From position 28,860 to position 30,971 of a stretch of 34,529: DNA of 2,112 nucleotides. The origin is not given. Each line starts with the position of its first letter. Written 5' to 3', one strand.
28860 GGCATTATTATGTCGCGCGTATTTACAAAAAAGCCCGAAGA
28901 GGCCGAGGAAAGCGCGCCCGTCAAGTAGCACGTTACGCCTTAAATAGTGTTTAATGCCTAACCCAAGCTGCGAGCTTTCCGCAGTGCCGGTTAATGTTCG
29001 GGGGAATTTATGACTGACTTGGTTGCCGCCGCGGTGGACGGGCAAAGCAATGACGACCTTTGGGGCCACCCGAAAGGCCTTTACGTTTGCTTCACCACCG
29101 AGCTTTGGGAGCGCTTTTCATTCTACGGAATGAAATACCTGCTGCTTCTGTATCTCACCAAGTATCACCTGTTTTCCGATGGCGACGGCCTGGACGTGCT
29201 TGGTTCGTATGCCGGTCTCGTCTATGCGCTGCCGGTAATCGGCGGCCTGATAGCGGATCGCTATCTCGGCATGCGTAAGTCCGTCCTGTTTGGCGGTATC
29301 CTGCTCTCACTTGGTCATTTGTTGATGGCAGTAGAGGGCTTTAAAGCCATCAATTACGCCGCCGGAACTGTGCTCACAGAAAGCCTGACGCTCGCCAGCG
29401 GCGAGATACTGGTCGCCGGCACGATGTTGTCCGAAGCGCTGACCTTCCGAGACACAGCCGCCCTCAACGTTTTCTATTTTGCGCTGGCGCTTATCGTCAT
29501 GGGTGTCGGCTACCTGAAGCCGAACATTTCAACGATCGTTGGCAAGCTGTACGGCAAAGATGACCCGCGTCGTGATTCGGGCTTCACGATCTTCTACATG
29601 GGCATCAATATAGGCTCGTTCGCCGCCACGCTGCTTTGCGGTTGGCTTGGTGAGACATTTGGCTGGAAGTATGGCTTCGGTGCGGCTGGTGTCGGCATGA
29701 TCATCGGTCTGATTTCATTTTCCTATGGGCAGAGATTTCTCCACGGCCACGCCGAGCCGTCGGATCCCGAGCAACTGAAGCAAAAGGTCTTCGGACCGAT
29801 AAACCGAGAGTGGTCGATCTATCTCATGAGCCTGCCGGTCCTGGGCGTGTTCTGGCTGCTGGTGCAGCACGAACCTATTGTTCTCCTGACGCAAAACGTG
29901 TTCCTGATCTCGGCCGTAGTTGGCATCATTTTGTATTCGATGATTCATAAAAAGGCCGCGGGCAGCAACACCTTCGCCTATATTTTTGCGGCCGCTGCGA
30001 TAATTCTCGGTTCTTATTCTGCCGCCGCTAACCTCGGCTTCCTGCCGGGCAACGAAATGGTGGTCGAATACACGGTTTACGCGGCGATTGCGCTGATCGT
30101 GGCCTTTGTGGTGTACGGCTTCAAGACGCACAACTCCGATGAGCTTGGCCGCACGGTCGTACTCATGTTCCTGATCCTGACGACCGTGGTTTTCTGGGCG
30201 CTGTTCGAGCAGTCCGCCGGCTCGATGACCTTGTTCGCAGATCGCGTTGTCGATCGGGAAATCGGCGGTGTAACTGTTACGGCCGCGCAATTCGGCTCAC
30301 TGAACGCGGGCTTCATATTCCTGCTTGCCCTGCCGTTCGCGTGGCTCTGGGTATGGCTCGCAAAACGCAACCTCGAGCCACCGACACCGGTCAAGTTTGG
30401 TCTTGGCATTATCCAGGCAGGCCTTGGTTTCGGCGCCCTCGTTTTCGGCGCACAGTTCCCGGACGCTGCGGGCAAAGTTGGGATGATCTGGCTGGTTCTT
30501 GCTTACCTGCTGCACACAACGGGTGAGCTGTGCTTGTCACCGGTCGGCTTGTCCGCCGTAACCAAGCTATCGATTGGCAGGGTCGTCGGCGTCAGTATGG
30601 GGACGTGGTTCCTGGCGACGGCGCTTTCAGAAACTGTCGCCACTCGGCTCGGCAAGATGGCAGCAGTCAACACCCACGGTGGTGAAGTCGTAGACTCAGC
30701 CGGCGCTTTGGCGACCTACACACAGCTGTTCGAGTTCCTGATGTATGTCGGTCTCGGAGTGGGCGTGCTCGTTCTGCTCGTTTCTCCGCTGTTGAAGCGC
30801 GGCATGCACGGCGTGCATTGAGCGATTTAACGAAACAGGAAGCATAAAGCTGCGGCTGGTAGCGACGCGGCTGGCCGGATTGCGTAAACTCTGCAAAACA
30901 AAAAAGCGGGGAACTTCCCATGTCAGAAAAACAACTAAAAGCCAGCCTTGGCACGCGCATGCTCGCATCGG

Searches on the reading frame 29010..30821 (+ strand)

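Call 100: search_protein_families(library=pfam, proteins=[window:29010-30821:+], max_evalue=0.00001)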
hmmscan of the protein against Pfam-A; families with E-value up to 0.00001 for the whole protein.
window:29010-30821:+ (603 aa): 2 families
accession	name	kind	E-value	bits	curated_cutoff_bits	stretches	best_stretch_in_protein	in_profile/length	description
PF00854.27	PTR2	-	1.7e-64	218.6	27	2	91-251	3-132/392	POT family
PF07690.21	MFS_1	-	1.2e-11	44.5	33.4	1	63-426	37-339/347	Major Facilitator Superfamily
